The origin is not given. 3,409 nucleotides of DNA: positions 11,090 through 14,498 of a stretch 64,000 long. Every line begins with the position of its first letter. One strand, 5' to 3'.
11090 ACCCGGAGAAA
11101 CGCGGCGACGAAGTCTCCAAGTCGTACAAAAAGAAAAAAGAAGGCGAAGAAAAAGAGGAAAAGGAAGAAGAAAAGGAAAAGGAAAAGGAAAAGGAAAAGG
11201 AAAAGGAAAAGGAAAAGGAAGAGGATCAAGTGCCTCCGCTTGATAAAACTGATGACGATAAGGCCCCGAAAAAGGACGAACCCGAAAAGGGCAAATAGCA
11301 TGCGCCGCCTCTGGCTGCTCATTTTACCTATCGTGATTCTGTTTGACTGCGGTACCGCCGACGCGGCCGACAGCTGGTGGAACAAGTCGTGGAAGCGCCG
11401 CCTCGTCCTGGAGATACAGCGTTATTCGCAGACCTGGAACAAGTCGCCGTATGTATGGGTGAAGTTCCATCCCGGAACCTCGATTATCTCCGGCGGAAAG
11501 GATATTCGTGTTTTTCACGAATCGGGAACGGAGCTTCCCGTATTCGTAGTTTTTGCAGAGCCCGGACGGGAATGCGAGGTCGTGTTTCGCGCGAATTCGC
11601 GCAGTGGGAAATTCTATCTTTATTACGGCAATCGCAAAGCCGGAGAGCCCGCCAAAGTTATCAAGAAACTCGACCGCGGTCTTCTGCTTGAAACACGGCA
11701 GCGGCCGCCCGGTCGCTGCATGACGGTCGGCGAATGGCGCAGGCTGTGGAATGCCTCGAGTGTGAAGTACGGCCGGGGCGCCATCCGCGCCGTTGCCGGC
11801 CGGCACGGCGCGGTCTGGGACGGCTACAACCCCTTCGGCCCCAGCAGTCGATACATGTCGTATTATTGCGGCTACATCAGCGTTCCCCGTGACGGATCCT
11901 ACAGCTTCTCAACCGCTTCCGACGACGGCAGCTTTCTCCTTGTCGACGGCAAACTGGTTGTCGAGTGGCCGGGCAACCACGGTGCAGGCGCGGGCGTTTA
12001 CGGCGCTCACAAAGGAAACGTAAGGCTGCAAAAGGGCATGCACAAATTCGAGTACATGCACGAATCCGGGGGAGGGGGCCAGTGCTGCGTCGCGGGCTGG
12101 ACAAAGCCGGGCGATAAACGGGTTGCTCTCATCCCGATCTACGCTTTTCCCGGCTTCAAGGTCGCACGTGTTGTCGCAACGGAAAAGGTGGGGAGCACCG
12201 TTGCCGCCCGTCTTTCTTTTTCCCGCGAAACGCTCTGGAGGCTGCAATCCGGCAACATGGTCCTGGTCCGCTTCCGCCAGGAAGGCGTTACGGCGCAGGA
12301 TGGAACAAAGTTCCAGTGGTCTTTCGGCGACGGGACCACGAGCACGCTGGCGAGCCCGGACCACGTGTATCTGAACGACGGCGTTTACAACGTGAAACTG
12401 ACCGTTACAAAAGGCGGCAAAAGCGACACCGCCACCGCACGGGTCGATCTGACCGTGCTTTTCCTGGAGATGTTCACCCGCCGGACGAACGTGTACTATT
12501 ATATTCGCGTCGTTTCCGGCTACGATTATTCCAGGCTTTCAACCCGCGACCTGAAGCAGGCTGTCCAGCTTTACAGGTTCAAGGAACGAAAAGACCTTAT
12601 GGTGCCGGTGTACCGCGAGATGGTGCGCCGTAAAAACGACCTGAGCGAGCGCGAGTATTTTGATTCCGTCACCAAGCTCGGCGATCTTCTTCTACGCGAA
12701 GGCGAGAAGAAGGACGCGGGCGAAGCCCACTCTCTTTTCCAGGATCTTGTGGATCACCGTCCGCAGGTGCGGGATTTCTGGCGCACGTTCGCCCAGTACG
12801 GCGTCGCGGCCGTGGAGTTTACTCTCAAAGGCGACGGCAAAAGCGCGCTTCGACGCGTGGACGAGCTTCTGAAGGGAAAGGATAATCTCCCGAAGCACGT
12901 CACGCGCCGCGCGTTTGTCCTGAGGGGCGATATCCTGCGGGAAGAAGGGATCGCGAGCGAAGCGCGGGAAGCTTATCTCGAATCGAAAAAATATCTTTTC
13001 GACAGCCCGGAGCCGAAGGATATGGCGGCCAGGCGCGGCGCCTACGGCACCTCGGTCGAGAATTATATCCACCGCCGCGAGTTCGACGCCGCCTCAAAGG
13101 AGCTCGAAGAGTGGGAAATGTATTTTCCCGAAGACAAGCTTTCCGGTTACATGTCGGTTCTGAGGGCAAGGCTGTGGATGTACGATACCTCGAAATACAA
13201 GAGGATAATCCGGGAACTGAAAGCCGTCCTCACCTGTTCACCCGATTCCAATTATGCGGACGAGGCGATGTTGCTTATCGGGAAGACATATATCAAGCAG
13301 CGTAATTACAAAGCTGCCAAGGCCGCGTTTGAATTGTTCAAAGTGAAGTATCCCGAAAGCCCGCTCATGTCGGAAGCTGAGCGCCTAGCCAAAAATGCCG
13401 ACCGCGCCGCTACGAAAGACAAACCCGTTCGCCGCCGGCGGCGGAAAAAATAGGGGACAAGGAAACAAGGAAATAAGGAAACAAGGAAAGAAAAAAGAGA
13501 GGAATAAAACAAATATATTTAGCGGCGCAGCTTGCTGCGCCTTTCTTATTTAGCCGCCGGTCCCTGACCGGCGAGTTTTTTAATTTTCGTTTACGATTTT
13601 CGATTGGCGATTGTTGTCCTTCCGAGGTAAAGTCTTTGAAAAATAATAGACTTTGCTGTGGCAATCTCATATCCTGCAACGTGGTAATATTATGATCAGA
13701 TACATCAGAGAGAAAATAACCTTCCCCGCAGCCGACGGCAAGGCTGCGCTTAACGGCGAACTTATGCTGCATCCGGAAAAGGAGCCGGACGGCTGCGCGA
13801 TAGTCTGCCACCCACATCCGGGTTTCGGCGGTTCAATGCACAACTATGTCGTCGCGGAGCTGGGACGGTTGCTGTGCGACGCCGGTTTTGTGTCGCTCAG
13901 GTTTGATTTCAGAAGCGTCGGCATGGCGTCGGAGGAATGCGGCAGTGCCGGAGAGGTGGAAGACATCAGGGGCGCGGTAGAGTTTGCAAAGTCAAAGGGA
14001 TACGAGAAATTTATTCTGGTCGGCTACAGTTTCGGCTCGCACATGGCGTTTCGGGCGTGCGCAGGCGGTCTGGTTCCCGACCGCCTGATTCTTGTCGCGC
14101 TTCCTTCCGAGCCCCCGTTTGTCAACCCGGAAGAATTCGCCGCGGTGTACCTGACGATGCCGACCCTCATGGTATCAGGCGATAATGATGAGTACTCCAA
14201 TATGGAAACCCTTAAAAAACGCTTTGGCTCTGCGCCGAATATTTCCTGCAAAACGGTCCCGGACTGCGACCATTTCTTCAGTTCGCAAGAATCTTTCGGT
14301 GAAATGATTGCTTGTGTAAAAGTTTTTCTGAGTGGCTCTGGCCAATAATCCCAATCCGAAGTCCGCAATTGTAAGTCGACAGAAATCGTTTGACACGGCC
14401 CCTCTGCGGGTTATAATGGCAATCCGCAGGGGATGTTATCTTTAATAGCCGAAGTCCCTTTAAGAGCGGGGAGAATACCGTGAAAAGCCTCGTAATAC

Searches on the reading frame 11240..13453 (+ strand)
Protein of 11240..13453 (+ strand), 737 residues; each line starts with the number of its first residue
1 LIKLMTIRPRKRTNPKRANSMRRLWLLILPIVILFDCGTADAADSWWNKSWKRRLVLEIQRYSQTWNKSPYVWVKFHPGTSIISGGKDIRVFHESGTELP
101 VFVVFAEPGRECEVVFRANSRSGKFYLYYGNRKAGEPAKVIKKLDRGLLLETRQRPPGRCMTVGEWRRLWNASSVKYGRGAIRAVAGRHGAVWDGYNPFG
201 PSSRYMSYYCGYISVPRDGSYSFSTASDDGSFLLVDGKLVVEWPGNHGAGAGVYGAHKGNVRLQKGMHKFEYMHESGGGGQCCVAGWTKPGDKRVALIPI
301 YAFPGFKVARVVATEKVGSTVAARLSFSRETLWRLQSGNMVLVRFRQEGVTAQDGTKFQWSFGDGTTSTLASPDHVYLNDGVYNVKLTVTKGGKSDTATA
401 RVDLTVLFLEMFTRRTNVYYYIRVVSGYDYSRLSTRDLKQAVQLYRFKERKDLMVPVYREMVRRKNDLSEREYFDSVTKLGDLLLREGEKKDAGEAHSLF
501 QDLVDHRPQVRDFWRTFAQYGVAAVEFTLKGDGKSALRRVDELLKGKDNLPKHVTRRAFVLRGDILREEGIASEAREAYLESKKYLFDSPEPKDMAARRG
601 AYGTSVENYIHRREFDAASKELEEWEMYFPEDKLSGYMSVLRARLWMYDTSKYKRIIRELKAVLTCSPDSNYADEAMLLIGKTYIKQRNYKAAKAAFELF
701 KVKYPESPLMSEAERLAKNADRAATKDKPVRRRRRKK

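Call 9: search_protein_families(library=pfam, proteins=[window:11240-13453:+], max_evalue=0.001)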
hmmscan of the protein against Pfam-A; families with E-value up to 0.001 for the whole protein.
window:11240-13453:+ (737 aa): 7 families
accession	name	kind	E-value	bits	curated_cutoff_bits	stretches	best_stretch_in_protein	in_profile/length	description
PF18911.6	PKD_4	-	1.1e-13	51.5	27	1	345-406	22-85/85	PKD domain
PF07691.17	PA14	-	3.9e-09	36.9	24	1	209-293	50-139/147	PA14 domain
PF00801.26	PKD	-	9.5e-09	35.6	23.5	1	353-403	27-79/80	PKD domain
PF13174.12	TPR_6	-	6.4e-06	26.9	26.3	1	675-707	1-33/33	Tetratricopeptide repeat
PF13525.12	YfiO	-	6.7e-05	23.2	25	1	648-713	16-81/203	Outer membrane lipoprotein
PF09976.15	TPR_21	-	0.00013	22.2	25.5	0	490-582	89-172/193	Tetratricopeptide repeat-like domain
PF14559.12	TPR_19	-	0.00022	21.9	25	0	652-699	6-50/68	Tetratricopeptide repeat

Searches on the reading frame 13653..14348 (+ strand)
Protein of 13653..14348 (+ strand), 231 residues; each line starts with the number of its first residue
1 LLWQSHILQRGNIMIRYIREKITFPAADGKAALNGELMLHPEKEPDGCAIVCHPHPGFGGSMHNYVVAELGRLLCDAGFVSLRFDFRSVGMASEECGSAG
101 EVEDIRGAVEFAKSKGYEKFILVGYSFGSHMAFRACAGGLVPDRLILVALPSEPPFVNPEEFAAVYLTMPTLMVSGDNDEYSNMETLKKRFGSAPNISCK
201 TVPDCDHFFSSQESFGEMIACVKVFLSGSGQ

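Call 9: search_protein_families(library=pfam, proteins=[window:13653-14348:+], max_evalue=0.001)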
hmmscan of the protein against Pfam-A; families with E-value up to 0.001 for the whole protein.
window:13653-14348:+ (231 aa): 4 families
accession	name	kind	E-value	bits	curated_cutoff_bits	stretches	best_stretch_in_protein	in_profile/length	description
PF12697.13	Abhydrolase_6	-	2.8e-08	35.1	26.3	1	56-157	5-100/217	Alpha/beta hydrolase family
PF00561.26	Abhydrolase_1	-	3.2e-08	34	25.8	1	55-137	6-88/245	alpha/beta hydrolase fold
PF20408.4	Abhydrolase_11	-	8.4e-07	29.4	27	1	57-217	10-175/193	Alpha/beta hydrolase domain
PF12146.15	Hydrolase_4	-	1.4e-05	25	27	0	49-137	7-95/239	Serine aminopeptidase, S33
